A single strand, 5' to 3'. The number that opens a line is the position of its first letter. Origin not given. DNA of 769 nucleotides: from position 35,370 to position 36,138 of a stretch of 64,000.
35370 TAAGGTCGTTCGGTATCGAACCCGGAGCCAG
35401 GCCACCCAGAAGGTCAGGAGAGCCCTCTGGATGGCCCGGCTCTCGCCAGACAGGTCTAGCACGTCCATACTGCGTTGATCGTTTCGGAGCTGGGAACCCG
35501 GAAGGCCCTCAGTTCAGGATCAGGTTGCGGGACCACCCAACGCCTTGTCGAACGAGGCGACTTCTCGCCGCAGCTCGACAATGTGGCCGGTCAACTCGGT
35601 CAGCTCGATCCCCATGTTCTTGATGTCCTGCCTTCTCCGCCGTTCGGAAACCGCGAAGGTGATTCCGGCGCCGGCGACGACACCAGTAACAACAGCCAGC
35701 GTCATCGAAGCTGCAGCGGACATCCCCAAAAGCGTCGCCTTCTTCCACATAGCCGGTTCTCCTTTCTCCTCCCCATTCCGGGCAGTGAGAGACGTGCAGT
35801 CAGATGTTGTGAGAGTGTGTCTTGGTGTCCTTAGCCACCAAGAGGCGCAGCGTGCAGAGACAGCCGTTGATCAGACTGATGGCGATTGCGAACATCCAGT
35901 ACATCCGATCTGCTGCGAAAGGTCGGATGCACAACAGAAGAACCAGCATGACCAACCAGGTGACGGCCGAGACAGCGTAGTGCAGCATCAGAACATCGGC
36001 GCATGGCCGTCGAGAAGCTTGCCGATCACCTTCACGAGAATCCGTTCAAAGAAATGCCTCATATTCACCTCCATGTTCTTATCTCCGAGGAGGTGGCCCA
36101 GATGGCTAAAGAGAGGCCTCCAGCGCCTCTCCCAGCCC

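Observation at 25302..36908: Family of four paralogous small single-pass membrane peptides scattered through the early block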

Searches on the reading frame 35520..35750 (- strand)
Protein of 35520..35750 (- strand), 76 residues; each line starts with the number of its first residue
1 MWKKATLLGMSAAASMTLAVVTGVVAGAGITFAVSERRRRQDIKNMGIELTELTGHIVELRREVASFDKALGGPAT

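Call 11: search_protein_families(library=phrogs, proteins=[window:35520-35750:-], max_evalue=0.1)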
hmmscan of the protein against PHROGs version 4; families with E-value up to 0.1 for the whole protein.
window:35520-35750:- (76 aa): 0 families

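Call 12: find_homologous_proteins(query=A1, max_evalue=0.01)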
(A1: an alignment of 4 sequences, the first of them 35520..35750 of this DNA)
Query A1 (4 sequences) (76 aa, profile of the alignment): 5 proteins with E <= 0.01 among 1400 candidates.
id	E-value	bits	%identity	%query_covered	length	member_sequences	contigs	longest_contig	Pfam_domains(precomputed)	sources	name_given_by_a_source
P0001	2.0e-30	123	40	51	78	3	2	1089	-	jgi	-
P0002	4.6e-28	115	40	55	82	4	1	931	-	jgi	-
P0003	1.5e-27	114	99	100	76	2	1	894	-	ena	-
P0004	1.2e-21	95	84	100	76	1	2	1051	-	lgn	-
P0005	8.2e-13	66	36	58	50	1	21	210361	-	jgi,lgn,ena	-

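Call 14: find_encoding_contigs(protein=P0005, flank=10000, max_places=8)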
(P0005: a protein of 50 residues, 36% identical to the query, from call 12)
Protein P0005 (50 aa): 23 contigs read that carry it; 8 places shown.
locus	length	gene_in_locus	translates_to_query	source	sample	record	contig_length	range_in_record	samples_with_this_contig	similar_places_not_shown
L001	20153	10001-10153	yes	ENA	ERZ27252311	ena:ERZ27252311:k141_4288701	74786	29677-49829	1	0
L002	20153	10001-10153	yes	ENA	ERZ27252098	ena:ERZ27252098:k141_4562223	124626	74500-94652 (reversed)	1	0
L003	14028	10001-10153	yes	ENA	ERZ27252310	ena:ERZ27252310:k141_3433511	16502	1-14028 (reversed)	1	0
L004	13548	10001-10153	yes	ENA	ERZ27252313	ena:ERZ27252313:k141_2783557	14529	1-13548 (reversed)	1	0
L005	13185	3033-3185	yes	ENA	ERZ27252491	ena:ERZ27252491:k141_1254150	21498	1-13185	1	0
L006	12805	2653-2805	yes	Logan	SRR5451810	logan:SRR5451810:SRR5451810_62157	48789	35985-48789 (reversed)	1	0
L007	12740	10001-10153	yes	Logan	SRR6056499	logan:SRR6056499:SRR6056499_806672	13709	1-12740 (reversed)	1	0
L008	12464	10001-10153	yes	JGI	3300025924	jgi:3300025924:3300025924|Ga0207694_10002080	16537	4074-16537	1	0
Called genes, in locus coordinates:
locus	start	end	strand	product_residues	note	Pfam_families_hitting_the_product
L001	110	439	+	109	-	-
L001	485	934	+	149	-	-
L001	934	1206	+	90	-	-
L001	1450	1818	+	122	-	-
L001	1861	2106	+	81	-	-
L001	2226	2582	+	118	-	-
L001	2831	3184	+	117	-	-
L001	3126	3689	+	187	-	-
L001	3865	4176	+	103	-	-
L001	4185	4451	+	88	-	-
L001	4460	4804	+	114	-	-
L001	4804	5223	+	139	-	-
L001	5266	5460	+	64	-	-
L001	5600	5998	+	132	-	-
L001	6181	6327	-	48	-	-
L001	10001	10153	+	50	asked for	-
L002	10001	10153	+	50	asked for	-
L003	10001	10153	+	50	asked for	-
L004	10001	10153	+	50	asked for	-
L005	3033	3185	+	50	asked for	-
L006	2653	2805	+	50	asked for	-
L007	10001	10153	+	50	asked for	-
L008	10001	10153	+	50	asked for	-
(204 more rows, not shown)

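Call 16: find_related_loci(query=A1, collection=viral_contigs, flank=10000)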
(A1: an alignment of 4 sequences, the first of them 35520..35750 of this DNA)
Query A1 (76 aa) in viral_contigs; peptide patterns used: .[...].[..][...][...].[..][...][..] (x = any residue, [..] = any of these).
117 stretches matched a pattern, but none encodes a relative of the query by tblastn (E <= 1e-3).

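Call 22: search_protein_families(library=pfam, proteins=[window:35520-35750:-], max_evalue=10)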
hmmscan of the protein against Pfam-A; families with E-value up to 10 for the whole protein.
window:35520-35750:- (76 aa): 2 families
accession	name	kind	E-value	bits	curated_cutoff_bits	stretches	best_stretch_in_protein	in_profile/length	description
PF20315.3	DUF6611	-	0.0099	16.4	27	1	5-54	67-116/168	Family of unknown function (DUF6611)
PF20381.4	Rv1476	-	0.1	12.8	26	1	15-41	126-152/156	Membrane protein Rv1476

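Call 23: find_encoding_contigs(protein=P0004, flank=10000, max_places=6)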
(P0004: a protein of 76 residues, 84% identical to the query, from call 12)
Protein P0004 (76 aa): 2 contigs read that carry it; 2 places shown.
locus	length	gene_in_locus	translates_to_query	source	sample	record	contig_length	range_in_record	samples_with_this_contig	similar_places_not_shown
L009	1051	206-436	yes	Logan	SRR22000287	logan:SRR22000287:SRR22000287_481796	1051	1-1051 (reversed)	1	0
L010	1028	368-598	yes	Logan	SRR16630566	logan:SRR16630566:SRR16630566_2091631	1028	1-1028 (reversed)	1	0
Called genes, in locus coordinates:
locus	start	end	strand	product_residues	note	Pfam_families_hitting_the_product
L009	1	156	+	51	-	?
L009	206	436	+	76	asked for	-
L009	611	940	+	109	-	-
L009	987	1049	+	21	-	?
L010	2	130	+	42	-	?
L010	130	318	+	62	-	-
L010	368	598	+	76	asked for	-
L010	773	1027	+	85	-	?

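Call 24: find_encoding_contigs(protein=P0002, flank=10000, max_places=6)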
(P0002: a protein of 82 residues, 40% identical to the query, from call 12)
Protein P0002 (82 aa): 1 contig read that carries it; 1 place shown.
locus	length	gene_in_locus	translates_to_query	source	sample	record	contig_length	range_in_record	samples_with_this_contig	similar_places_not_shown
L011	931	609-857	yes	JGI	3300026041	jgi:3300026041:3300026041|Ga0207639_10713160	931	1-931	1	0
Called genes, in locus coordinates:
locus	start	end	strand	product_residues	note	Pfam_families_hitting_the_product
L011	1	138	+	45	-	?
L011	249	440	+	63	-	-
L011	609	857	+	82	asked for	-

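Call 28: search_protein_representatives(alignment_id=A2)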
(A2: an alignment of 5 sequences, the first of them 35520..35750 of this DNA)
Query: 5 sequences, 76 profile positions. Proteins with E-value up to 0.001 (for the whole library): 8; up to 1e-10: 6; up to 1e-30: 1. The best 8 are listed.
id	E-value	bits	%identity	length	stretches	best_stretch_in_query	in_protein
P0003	4.7e-34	132.7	-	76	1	1-76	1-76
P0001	7.1e-25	103.3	-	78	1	5-72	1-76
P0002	4.1e-22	94.5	-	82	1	1-71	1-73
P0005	3.1e-14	69.2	-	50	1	1-47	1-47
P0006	9.7e-12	61.2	-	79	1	1-74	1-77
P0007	5.3e-11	58.9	-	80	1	4-72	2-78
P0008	9.6e-05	38.8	-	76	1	1-74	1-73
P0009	5.0e-04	36.5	-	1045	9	45-71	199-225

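Call 31: find_encoding_contigs(protein=P0006, flank=10000, max_places=6)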
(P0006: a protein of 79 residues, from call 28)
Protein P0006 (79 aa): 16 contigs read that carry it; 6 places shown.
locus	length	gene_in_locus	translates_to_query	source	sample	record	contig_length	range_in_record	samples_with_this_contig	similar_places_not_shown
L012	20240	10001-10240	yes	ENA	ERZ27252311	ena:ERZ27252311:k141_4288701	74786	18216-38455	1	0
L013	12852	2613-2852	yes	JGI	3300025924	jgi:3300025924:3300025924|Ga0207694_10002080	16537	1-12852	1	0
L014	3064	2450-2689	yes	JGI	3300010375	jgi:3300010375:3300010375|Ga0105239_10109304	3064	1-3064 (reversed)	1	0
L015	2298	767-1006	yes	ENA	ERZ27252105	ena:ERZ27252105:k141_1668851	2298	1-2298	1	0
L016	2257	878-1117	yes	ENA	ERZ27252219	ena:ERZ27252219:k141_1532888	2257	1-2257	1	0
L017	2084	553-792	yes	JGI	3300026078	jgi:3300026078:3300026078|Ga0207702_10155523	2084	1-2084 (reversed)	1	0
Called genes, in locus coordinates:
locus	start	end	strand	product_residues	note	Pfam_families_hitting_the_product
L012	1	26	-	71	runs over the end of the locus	-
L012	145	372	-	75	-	-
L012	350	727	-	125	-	-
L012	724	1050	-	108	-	-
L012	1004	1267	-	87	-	-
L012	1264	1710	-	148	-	-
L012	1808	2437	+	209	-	-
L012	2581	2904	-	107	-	-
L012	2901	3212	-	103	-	-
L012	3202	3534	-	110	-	-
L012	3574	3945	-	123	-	-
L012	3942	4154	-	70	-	-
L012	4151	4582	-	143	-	-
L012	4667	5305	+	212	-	-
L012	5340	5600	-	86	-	-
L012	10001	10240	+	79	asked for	-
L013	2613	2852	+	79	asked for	-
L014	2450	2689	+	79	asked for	-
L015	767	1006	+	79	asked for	-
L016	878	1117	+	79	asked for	-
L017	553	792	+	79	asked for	-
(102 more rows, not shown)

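Call 32: find_encoding_contigs(protein=P0008, flank=10000, max_places=6)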
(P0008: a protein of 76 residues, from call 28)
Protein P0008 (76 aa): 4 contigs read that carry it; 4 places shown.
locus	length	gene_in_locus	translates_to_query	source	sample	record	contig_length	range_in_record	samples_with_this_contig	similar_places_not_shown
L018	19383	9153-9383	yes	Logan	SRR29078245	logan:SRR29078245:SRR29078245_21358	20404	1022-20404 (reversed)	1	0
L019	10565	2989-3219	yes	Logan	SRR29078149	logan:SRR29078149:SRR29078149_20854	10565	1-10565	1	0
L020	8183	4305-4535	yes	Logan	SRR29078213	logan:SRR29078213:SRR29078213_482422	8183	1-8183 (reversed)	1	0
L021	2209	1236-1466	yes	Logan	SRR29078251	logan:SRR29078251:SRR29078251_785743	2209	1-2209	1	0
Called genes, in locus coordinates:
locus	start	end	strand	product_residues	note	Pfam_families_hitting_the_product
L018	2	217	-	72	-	?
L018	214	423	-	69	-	-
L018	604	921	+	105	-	-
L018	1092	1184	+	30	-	-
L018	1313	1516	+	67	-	-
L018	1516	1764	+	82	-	-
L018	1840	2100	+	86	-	-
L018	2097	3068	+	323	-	PF26125:AcrVA2-like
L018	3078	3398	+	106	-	-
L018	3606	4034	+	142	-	-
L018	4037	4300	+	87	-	PF02823:ATP-synt_DE_N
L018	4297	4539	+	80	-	-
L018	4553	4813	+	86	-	-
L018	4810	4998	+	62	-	-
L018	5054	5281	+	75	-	-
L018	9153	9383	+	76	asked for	-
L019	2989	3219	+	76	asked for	-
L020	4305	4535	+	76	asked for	-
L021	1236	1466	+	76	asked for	-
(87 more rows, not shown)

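Call 37: predict_structure(alignment_id=A2)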
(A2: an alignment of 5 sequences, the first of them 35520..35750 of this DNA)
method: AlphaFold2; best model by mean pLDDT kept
length: 76 residues; sequences in the alignment: 5
mean_pLDDT: 72.0   pTM: 0.29
mean pLDDT of the five models: 72.0, 66.6, 64.3, 60.4, 57.7
residues with pLDDT >= 90: 0; 70-90: 49; 50-70: 27; < 50: 0
segments of 3 or more residues with pLDDT < 50: none
pLDDT, mean of each block of 10 residues (from residue 1): 68 78 81 73 70 70 71 62
secondary structure, 60 per line:
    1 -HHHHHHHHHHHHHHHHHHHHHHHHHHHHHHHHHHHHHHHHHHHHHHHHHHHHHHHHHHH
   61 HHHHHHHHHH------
elements in order: H2-70

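Call 51: find_related_loci(query=window:35520-35750:-, collection=genome_contigs, flank=10000)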
Query window:35520-35750:- (76 aa) in genome_contigs; peptide patterns used: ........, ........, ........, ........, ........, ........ (x = any residue, [..] = any of these).
293 stretches matched a pattern, but none encodes a relative of the query by tblastn (E <= 1e-3).

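Call 66: search_protein_families(library=ncbifam, proteins=[window:35520-35750:-, P0006, P0007, P0008], max_evalue=1)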
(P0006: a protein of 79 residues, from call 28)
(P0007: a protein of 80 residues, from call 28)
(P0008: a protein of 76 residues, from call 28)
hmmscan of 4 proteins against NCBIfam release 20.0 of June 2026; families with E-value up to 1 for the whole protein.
window:35520-35750:- (76 aa): 1 family
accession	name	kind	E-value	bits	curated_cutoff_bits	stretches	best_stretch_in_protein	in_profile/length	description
NF038055.1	T3SS_SctB_pilot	subfamily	0.086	12.3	37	1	8-44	126-163/313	type III secretion system translocon subunit SctB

P0006 (79 aa): 1 family
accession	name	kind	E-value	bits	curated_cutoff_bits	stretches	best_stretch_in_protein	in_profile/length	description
NF033135.1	cmx_cmrA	equivalog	0.011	14.9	400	1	9-48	37-76/374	Cmx/CmrA family chloramphenicol efflux MFS transporter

P0007 (80 aa): 0 families

P0008 (76 aa): 3 families
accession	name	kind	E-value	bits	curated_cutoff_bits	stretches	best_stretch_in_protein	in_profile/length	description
NF003722.0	PRK05329.1-5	equivalog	0.016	14.5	349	1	12-73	4-63/428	glycerol-3-phosphate dehydrogenase subunit GlpB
NF010696.0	PRK14096.1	equivalog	0.048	12.2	671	1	13-69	115-170/528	glucose-6-phosphate isomerase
NF050121.1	bc1_QcrA_actin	exception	0.11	12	275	1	3-52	59-108/319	cytochrome bc1 complex Rieske iron-sulfur subunit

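Call 67: search_protein_families(library=padloc, proteins=[window:35520-35750:-, P0006, P0007, P0008], max_evalue=1)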
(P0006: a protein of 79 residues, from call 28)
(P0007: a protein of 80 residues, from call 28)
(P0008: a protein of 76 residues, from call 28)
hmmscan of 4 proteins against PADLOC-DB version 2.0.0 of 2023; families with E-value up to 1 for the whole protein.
window:35520-35750:- (76 aa): 0 families

P0006 (79 aa): 0 families

P0007 (80 aa): 0 families

P0008 (76 aa): 0 families

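Call 96: find_homologous_proteins(query=A3, max_evalue=0.01)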
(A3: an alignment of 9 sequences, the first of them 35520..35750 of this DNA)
Query A3 (9 sequences) (76 aa, profile of the alignment): 11 proteins with E <= 0.01 among 8000 candidates.
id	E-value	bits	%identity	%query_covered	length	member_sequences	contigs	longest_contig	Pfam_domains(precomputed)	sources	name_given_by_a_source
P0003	8.9e-25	105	99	100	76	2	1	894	-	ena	-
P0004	1.8e-23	101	84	100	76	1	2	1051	-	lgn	-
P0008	3.3e-22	97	-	-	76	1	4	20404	-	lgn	-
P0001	3.7e-22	96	40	51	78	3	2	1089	-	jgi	-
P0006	9.0e-22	95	36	64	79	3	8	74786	-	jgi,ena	-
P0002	3.0e-21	93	40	55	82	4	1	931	-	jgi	-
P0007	2.5e-20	90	39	50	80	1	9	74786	-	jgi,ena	-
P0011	7.1e-20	89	37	57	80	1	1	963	-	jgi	-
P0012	3.9e-13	67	47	20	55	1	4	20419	-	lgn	-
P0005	1.4e-10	59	36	58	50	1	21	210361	-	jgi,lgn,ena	-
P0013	3.6e-9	55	53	20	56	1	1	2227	-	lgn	-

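Call 98: find_encoding_contigs(protein=P0013, flank=3000, max_places=3)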
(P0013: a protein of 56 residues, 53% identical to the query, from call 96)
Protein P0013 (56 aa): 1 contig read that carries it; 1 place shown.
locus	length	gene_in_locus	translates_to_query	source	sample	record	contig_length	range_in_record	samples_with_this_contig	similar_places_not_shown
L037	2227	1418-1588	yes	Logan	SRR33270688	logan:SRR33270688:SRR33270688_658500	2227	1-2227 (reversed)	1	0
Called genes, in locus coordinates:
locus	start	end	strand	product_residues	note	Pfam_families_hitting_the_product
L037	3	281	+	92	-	?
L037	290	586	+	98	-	-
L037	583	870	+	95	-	-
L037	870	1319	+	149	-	PF00383:dCMP_cyt_deam_1, PF14437:MafB19-deam, PF14439:Bd3614-deam (faint)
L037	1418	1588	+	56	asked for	-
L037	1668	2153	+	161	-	-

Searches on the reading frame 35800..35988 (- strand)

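Call 11: search_protein_families(library=phrogs, proteins=[window:35800-35988:-], max_evalue=0.1)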
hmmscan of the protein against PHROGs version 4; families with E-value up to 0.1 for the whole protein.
window:35800-35988:- (62 aa): 2 families
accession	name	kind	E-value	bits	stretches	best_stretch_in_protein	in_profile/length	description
phrog_8626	-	unknown function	0.019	15.4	1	26-49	17-40/42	-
phrog_33952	-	unknown function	0.021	16.2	1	13-52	16-53/104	-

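Call 22: search_protein_families(library=pfam, proteins=[window:35800-35988:-], max_evalue=10)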
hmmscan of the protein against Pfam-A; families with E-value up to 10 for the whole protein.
window:35800-35988:- (62 aa): 2 families
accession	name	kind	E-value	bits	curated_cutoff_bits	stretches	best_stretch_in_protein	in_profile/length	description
PF10476.14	DUF2448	-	0.097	13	24.5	1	5-49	141-184/205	Protein of unknown function C-terminus (DUF2448)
PF10601.15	zf-LITAF-like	-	0.57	10.8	23.8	2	3-23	20-46/70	LITAF-like zinc ribbon domain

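Call 66: search_protein_families(library=ncbifam, proteins=[window:35800-35988:-], max_evalue=1)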
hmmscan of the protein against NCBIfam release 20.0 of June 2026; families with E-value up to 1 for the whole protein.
window:35800-35988:- (62 aa): 0 families

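Call 67: search_protein_families(library=padloc, proteins=[window:35800-35988:-], max_evalue=1)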
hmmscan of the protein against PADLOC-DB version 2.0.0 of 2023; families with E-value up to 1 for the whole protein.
window:35800-35988:- (62 aa): 0 families
